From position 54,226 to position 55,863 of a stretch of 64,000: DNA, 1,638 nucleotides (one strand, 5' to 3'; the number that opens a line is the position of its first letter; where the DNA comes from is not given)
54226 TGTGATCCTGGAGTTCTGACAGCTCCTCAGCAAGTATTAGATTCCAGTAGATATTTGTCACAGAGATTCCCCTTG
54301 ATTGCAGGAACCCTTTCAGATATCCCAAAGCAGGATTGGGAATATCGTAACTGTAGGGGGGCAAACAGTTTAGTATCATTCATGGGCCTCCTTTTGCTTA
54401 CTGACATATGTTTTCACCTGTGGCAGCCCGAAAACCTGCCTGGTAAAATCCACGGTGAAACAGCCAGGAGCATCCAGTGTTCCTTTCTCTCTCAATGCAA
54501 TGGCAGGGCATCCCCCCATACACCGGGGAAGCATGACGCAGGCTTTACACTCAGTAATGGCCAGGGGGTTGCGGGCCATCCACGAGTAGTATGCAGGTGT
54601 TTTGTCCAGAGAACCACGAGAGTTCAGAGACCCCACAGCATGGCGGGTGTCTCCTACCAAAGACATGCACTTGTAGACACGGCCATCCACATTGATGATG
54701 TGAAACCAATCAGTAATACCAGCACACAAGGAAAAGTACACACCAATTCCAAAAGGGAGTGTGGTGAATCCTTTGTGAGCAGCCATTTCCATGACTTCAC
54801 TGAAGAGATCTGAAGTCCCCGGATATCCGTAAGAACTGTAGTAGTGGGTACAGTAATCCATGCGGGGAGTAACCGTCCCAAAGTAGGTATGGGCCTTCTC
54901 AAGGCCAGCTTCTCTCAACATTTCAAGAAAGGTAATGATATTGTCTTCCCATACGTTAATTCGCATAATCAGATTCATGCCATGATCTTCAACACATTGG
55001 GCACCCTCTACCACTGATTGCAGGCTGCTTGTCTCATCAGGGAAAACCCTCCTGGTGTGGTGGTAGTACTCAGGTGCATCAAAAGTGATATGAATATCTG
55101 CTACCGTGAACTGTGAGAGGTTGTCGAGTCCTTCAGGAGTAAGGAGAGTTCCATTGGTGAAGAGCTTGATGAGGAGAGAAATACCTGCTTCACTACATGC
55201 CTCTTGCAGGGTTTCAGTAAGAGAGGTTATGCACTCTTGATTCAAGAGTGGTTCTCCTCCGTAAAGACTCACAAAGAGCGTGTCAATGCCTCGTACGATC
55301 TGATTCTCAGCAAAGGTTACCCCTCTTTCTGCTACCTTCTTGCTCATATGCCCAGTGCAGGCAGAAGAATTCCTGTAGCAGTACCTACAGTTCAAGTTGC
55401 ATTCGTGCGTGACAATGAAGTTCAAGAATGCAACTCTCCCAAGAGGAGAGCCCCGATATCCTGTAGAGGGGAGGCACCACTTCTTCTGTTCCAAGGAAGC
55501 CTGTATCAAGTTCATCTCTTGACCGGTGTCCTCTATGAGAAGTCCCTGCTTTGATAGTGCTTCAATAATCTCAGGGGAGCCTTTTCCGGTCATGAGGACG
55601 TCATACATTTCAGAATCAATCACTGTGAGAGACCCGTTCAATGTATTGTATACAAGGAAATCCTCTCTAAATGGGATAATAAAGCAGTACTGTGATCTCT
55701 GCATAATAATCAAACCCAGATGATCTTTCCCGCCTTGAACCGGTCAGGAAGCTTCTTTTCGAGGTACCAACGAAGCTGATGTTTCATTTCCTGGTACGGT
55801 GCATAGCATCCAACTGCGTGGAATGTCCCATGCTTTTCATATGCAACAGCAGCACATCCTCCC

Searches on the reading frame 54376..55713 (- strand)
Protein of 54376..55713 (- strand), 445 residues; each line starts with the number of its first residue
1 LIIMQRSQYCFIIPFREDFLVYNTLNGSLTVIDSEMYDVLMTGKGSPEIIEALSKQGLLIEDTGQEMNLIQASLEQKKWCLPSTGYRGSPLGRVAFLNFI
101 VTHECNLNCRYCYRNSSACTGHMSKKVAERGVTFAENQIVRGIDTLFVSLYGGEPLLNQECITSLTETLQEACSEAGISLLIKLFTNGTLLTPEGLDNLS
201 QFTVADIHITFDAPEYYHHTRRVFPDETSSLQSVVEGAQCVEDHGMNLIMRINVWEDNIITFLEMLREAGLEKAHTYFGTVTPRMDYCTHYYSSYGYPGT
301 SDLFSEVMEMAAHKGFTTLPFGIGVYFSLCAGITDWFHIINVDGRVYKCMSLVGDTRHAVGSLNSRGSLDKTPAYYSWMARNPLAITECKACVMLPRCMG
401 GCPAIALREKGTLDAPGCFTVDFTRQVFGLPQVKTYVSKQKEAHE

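Call 5: search_protein_families(library=ncbifam, proteins=[window:54376-55713:-], max_evalue=0.01)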
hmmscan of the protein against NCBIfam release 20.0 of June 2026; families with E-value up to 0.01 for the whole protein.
window:54376-55713:- (445 aa): 67 families (the best 25 are shown)
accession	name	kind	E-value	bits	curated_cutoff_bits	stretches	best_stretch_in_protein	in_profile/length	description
NF038107.1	rSAM_NF038107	equivalog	1.3e-64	218.6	600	1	4-439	1-433/444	Cys-every-fifth radical SAM/SPASM peptide maturase CefB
TIGR04463.1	rSAM_vs_C_rich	equivalog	2e-47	162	525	1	13-405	6-397/438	TIGR04463 family radical SAM/SPASM RiPP maturase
TIGR04280.1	geopep_mat_rSAM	hypoth_equivalog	3.4e-44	151.5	400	1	4-418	1-408/428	geopeptide radical SAM maturase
TIGR04334.1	rSAM_Clo7bot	equivalog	1.9e-42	145.4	600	1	6-407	2-410/440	radical SAM/SPASM domain Clo7bot peptide maturase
NF047865.1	rSAM_PapB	equivalog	3.2e-32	112.1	340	1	96-415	4-329/330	PapB family radical SAM/SPASM ranthipeptide maturase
TIGR04064.1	rSAM_nif11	equivalog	4.8e-28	98.1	518.7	2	59-236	45-219/459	nif11-like peptide radical SAM maturase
NF052473.1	rSAM_FlmE_OhkG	exception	5.5e-28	97.9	500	1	6-262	3-269/481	FlmE/OhkG family radical SAM/SPASM peptide maturase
TIGR04068.1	rSAM_ocin_clost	equivalog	1.4e-20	73.6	500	1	93-245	82-236/462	Cys-rich peptide radical SAM maturase CcpM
TIGR03974.1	rSAM_six_Cys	equivalog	3.9e-20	72.1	425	2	23-239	14-242/451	thioether cross-link-forming SCIFF peptide maturase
TIGR04136.1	rSAM_FibroRumin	equivalog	2.4e-19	69.6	400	2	95-259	91-268/458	FibroRumin system radical SAM peptide maturase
NF041298.1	rSAM_mat_DynA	equivalog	7e-19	68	450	2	102-259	8-164/356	dynobactin maturation radical SAM/SPASM protein DynA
TIGR03906.1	quino_hemo_SAM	equivalog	8.5e-19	67.5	453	1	99-225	98-225/467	quinohemoprotein amine dehydrogenase maturation protein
NF041707.1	rSAM_YhhB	equivalog_domain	3.9e-18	65.5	445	1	101-246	8-157/369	cyclophane-forming radical SAM/SPASM peptide maturase YhhB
NF040492.1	not_ScfB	exception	2.4e-15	56.4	855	1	100-235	100-236/450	ScfB-related radical SAM/SPASM orphan maturase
TIGR03978.1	rSAM_paired_1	equivalog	9.5e-15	54.3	370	1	19-243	14-229/466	His-Xaa-Ser system radical SAM maturase HxsB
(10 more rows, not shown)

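Call 6: search_protein_families(library=pfam, proteins=[window:54376-55713:-], max_evalue=0.01)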
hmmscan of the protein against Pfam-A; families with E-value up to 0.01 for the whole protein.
window:54376-55713:- (445 aa): 2 families
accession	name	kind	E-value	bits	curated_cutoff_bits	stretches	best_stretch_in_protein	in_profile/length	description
PF04055.27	Radical_SAM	-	4.2e-13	50.3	29.5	1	100-265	2-162/166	Radical SAM superfamily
PF13353.11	Fer4_12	-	4.3e-07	30.7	22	1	101-178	11-86/137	4Fe-4S single cluster domain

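Call 42: search_solved_structures(query=window:54376-55713:-, max_evalue=0.001)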
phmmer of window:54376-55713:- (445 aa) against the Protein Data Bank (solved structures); distinct sequences matched with E-value up to 0.001: 4.
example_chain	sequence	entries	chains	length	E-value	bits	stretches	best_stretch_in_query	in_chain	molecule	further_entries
5wgg_A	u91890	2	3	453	9.5e-13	51.1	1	96-223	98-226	Radical SAM domain protein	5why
8vpo_A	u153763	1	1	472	5.4e-10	42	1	93-245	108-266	Radical SAM core domain-containing protein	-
8wm2_A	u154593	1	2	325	5.3e-06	28.9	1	94-212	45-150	Fe-S radical SAM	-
6y1x_A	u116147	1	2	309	0.00065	22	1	98-214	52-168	Radical SAM domain protein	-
